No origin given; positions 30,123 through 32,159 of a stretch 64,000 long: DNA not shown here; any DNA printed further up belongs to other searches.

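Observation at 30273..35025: Two HdrA paralogs with complementary domain and cofactor-ligand loss, suggesting an obligate heterodimer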

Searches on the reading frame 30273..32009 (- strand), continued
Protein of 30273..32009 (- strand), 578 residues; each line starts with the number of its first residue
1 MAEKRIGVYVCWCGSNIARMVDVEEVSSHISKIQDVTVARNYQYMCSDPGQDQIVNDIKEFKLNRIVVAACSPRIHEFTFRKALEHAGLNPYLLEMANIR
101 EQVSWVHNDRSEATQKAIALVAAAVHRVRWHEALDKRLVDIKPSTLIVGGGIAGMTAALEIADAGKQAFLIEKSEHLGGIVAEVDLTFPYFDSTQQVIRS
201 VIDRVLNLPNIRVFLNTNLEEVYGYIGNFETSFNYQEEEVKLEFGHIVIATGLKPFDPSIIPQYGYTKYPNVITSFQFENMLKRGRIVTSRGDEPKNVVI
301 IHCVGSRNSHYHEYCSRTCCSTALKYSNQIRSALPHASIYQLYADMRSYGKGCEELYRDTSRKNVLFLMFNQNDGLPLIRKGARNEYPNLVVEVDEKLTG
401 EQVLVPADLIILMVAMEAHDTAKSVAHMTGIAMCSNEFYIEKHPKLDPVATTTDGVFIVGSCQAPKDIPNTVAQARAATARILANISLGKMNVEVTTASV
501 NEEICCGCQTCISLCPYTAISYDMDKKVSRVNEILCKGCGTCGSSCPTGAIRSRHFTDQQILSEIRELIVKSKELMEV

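Call 44: list_cluster_members(proteins=[P0187, P0199, P0204, P0228, P0137, P0121, P0169, P0183])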
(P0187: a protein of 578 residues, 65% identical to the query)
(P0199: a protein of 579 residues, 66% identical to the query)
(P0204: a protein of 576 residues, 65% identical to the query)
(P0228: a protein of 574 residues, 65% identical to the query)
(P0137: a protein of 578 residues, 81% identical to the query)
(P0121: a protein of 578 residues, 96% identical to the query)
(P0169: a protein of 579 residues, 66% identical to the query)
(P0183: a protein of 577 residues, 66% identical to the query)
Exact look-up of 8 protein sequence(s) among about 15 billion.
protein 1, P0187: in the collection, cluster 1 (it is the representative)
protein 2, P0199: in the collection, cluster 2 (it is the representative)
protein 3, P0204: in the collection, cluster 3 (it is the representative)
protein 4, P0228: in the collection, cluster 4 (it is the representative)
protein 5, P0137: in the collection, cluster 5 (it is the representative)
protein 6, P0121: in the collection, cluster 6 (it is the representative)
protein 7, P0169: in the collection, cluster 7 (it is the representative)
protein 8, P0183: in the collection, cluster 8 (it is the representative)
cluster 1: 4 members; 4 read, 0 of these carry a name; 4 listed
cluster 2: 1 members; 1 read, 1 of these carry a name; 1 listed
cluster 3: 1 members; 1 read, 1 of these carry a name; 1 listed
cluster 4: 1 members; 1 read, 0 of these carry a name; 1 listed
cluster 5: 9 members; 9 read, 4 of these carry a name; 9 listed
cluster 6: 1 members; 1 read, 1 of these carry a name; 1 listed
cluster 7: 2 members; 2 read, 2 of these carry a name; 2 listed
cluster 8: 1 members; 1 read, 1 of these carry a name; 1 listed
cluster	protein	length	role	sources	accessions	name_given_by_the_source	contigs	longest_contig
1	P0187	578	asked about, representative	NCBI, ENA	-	-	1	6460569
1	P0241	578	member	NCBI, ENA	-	-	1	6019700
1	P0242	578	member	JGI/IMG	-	-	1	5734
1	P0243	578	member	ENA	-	-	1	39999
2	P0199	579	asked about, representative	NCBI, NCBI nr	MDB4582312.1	CoB--CoM heterodisulfide reductase iron-sulfur subunit A family protein [Draconibacterium ...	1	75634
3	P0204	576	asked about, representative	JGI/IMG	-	heterodisulfide reductase subunit A2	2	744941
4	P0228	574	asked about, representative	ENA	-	-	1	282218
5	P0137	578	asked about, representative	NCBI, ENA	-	-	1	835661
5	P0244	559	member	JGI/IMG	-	heterodisulfide reductase subunit A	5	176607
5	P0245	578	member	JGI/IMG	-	heterodisulfide reductase subunit A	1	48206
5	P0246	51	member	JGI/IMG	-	acyl-CoA dehydrogenase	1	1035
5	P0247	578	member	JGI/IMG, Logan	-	heterodisulfide reductase subunit A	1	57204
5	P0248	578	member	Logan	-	-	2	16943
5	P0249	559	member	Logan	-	-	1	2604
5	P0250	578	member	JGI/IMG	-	-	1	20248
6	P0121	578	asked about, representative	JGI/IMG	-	heterodisulfide reductase subunit A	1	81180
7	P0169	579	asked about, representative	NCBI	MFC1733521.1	CoB--CoM heterodisulfide reductase iron-sulfur subunit A family protein [candidate ...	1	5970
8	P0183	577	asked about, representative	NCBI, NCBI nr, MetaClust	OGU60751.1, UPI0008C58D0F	MAG: hypothetical protein A2V66_08915 [Ignavibacteria bacterium RBG_13_36_8] | status=active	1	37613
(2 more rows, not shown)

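Call 51: search_protein_representatives(protein=window:30273-32009:-)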
Query: 578 residues. Proteins with E-value up to 0.001 (for the whole library): 11789; up to 1e-10: 5376; up to 1e-30: 1745. The best 150 are listed.
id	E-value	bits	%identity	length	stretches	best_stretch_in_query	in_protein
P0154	1.3e-275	931.7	67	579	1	3-578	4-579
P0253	2.8e-187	640.1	63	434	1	45-478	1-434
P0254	2.2e-178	610.8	41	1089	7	234-569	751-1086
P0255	1.6e-168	578.2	37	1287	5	3-568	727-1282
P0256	1.4e-162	558.6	37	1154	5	3-568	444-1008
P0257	3.9e-162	557.1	38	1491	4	4-564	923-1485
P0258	3.4e-159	547.4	37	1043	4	3-573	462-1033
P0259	1.1e-157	542.4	37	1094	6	238-569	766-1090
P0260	3.7e-157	540.7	37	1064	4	4-565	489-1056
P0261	2.4e-155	534.8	59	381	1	195-568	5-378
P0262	4.7e-154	530.5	37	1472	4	3-574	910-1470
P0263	3.9e-153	527.4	36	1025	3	3-566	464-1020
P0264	6.3e-153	526.7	39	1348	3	3-571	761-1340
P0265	1.9e-150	518.6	36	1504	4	3-561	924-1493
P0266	2.7e-150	518.1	35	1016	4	3-565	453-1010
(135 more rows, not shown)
